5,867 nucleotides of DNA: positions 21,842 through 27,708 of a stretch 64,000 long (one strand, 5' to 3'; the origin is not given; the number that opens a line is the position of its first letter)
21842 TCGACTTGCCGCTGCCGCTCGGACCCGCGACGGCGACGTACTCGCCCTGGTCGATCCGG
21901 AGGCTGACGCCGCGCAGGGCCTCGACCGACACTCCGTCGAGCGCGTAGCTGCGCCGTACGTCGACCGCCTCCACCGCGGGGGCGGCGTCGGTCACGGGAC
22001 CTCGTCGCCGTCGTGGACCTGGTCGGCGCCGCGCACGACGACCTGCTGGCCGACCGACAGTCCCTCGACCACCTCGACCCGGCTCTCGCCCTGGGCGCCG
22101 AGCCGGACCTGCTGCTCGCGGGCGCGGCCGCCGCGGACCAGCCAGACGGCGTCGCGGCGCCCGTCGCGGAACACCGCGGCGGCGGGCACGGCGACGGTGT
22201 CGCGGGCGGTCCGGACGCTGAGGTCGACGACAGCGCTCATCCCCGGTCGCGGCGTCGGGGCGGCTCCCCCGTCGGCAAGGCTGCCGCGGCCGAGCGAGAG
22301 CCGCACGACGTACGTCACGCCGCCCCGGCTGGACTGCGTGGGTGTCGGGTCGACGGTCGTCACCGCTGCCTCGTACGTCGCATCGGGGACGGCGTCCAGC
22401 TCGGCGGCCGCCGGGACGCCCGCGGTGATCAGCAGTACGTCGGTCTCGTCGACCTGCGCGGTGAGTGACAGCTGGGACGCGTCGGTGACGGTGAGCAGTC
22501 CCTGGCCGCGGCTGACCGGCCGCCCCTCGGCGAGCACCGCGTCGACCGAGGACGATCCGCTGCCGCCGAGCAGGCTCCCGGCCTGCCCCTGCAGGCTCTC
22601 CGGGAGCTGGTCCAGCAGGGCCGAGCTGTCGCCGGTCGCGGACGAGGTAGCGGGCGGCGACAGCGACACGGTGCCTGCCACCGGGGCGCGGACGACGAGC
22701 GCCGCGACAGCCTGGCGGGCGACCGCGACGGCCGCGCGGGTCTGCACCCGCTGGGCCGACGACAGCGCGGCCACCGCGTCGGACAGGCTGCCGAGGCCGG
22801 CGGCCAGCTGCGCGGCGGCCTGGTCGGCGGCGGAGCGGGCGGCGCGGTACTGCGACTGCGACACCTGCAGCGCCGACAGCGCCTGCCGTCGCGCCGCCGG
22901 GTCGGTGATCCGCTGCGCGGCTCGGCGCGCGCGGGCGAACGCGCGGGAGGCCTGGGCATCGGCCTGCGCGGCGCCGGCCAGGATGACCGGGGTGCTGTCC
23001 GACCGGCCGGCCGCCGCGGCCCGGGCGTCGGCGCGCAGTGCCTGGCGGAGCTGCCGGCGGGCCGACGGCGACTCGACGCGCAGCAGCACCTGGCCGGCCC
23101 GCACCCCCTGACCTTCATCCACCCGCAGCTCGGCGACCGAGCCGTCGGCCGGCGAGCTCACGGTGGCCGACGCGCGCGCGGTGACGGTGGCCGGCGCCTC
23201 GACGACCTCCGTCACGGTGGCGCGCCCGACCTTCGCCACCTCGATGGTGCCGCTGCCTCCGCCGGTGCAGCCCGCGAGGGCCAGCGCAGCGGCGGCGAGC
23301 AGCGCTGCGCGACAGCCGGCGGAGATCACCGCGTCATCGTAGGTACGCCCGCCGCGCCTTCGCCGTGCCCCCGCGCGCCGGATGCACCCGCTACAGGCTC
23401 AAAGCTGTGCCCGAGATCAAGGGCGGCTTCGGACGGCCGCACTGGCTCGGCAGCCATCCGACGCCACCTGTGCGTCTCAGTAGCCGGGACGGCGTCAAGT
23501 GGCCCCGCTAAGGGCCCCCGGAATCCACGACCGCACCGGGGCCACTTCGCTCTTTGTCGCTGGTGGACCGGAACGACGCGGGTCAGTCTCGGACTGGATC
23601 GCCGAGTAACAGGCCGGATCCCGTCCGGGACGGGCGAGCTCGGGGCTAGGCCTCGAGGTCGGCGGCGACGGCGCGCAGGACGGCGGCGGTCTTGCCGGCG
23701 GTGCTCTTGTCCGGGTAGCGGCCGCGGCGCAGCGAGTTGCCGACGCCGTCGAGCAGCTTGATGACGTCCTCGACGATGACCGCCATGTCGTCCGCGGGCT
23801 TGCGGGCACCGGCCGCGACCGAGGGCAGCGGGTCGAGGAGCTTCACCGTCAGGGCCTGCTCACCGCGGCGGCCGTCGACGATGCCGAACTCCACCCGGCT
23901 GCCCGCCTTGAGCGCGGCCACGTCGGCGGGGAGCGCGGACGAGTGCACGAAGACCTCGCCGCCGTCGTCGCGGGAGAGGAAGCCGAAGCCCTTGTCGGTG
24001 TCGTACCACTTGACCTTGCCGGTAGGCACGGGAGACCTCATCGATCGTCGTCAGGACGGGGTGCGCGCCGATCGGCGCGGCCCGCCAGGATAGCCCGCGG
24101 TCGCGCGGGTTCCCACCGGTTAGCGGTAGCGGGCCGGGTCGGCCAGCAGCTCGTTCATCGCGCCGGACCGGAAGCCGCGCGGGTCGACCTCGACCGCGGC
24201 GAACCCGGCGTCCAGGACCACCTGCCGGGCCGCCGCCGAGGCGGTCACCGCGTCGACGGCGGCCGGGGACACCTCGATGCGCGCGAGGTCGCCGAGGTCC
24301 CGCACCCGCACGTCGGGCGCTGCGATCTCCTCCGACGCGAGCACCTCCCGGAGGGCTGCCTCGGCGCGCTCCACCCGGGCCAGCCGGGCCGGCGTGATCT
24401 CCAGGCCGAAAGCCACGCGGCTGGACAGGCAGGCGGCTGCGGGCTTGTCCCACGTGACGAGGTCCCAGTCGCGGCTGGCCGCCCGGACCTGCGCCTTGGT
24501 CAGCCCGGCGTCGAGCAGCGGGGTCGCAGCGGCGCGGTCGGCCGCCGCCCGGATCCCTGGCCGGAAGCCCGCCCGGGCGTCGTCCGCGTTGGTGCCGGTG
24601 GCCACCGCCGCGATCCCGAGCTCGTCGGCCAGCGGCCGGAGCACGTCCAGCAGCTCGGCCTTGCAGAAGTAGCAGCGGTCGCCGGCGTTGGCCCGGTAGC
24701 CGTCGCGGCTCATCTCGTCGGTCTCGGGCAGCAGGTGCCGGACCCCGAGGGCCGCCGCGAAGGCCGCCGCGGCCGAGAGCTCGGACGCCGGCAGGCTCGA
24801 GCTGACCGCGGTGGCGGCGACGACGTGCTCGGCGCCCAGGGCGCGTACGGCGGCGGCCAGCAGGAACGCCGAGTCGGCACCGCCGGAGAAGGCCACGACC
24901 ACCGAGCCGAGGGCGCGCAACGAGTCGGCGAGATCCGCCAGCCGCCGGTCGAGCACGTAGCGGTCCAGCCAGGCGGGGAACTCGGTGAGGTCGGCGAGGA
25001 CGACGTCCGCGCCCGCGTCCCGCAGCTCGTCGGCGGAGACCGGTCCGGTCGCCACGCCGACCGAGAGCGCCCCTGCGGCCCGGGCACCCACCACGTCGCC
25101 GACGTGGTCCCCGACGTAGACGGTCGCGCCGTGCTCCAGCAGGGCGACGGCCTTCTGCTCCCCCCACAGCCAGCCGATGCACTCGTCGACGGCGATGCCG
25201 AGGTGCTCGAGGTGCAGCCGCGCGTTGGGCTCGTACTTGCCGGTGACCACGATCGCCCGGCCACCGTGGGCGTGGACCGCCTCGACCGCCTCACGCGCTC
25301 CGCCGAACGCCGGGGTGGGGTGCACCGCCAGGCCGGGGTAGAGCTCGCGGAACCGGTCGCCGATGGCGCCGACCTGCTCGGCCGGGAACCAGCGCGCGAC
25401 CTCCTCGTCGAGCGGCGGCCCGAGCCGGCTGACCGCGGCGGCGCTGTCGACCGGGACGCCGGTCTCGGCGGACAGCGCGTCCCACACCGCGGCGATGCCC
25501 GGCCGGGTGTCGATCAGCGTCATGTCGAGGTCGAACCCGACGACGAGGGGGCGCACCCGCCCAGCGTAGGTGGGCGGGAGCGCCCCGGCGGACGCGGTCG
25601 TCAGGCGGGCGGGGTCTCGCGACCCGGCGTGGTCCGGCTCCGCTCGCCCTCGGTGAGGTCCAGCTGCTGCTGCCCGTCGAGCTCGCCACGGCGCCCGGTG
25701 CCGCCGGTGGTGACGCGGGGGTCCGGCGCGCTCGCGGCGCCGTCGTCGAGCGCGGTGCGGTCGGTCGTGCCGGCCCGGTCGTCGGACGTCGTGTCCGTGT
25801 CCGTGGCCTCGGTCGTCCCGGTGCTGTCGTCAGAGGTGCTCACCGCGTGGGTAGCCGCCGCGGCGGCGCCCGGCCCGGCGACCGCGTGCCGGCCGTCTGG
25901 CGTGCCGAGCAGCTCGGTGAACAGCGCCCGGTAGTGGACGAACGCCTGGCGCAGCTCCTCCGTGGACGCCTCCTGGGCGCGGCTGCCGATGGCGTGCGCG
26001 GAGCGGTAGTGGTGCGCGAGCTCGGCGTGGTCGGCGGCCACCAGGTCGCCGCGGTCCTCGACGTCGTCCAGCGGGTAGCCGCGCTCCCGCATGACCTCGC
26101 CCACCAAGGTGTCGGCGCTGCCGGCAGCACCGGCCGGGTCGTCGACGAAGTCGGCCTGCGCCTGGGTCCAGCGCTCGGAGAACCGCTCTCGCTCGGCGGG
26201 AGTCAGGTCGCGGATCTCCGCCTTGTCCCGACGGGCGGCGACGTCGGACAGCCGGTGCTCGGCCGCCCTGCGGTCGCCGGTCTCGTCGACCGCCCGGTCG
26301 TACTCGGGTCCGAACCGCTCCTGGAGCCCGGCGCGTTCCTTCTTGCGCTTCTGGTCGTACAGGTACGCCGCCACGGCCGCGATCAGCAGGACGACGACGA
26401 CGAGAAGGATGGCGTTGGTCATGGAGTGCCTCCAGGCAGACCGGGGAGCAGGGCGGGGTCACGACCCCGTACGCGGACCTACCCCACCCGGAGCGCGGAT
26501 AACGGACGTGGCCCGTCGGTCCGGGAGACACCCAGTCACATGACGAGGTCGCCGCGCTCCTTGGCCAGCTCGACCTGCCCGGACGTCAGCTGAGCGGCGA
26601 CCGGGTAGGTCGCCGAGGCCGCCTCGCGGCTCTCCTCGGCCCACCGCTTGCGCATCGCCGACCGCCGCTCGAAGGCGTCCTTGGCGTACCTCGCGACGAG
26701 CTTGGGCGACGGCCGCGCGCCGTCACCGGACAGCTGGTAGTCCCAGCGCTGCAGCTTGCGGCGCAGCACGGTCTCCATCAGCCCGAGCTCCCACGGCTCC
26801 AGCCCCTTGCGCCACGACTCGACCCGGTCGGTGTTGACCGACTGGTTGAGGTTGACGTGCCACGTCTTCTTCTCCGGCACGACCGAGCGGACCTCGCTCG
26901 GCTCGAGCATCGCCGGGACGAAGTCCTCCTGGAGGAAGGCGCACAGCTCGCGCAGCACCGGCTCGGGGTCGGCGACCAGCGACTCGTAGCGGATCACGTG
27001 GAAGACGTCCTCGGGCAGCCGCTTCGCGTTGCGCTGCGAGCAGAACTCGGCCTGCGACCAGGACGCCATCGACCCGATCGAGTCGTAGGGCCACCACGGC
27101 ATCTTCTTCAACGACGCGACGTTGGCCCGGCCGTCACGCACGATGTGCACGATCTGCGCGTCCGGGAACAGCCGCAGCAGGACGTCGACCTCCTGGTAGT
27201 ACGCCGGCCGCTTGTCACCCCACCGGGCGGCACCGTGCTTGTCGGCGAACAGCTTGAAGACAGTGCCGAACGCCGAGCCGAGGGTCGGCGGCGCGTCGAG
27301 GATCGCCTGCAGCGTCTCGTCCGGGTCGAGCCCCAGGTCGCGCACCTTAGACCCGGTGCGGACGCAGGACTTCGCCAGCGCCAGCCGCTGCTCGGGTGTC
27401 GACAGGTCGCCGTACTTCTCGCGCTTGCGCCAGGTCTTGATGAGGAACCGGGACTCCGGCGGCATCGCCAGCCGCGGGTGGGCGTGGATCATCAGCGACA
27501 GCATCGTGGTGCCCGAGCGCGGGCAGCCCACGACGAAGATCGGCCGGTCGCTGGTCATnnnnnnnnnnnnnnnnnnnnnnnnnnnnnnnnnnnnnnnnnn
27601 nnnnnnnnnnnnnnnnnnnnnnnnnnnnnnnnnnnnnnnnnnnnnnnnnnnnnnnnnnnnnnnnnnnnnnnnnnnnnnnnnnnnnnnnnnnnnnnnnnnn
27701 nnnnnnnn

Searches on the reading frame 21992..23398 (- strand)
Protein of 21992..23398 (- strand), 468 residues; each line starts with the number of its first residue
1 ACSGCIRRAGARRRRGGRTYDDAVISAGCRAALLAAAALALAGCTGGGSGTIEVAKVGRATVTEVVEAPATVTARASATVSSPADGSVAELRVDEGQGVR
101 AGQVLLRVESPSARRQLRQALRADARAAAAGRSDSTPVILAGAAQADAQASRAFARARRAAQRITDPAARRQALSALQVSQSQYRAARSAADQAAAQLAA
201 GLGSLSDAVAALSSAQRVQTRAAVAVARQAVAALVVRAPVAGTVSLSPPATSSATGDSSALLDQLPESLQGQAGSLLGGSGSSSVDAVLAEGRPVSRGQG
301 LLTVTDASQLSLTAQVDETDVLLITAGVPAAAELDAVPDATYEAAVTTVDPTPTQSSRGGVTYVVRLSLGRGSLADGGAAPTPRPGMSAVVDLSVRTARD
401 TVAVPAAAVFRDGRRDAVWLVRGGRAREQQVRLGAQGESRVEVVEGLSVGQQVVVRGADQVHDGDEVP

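Call 39: search_protein_families(library=pfam, proteins=[window:21992-23398:-], max_evalue=0.0001)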
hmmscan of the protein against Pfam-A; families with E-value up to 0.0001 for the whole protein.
window:21992-23398:- (468 aa): 3 families
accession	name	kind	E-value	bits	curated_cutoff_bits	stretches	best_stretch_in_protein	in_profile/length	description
PF13437.12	HlyD_3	-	1.6e-14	54.9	22.2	1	290-369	16-93/106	HlyD family secretion protein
PF16576.10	HlyD_D23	-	9.8e-14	51.6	30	1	290-368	125-200/214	Barrel-sandwich domain of CusB or HlyD membrane-fusion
PF13533.13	Biotin_lipoyl_2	-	3.8e-06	27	29.8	1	79-108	2-31/32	Biotin-lipoyl like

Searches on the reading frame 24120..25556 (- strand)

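Call 5: search_protein_families(library=pfam, proteins=[window:24120-25556:-], max_evalue=0.01)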
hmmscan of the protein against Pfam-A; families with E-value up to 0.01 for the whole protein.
window:24120-25556:- (478 aa): 7 families
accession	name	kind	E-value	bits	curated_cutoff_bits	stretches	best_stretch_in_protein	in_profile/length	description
PF13419.12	HAD_2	-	1.3e-13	51.9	23.8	1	8-121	3-118/178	Haloacid dehalogenase-like hydrolase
PF12710.13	HAD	-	2.2e-12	48.2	27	1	6-155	1-185/189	haloacid dehalogenase-like hydrolase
PF00702.32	Hydrolase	-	3e-11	44.5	26.4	1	6-162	4-191/191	haloacid dehalogenase-like hydrolase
PF13242.12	Hydrolase_like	-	5.1e-06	26.7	22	1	142-192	21-74/75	HAD-hyrolase-like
PF02540.23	NAD_synthase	-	0.00018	21.2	21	1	217-275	19-77/242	NAD synthase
PF00875.24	DNA_photolyase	-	0.0034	17.8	26.6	0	201-252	50-99/164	DNA photolyase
PF06508.19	QueC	-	0.0052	16.7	22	0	219-280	2-61/210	Queuosine biosynthesis protein QueC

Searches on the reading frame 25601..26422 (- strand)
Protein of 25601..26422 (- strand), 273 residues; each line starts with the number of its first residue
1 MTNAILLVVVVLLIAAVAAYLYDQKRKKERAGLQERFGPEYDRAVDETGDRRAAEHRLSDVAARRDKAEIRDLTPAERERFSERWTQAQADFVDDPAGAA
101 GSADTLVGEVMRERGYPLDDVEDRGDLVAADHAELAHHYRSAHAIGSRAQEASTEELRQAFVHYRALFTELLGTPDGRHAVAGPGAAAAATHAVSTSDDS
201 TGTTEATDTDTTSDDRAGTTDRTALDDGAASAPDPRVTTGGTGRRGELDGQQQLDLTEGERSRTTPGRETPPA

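Call 5: search_protein_families(library=pfam, proteins=[window:25601-26422:-], max_evalue=0.01)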
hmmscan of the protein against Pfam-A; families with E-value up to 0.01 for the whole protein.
window:25601-26422:- (273 aa): 1 family
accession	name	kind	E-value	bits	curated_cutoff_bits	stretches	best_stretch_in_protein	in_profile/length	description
PF19818.4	DUF6301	-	0.0064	17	27.2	1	147-185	71-109/137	Family of unknown function (DUF6301)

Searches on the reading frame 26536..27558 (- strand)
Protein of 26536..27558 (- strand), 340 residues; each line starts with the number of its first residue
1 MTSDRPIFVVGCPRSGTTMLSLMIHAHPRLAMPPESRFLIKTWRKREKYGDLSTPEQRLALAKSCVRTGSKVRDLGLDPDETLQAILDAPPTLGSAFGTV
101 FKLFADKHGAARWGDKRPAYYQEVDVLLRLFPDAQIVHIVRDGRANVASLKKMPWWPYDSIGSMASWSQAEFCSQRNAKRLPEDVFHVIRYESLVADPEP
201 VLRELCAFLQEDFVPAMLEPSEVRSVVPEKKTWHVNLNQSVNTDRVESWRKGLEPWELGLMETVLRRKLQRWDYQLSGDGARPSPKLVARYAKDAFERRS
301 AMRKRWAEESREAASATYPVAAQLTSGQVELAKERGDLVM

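Call 5: search_protein_families(library=pfam, proteins=[window:26536-27558:-], max_evalue=0.01)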
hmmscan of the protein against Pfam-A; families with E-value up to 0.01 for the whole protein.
window:26536-27558:- (340 aa): 2 families
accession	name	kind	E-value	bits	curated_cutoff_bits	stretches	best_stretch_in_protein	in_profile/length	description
PF13469.12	Sulfotransfer_3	-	2.5e-39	136.2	27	1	6-213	1-214/216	Sulfotransferase family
PF00685.33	Sulfotransfer_1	-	2.4e-08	34.2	22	1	180-270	150-252/255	Sulfotransferase domain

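Call 8: search_protein_families(library=ncbifam, proteins=[window:26536-27558:-], max_evalue=0.01)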
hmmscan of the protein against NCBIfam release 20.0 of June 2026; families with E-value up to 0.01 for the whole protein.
window:26536-27558:- (340 aa): 1 family
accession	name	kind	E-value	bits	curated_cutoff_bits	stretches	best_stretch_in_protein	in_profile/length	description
NF052394.1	NodProtNoeE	equivalog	2.1e-10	39.9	500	1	7-39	11-43/387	nodulation protein NoeE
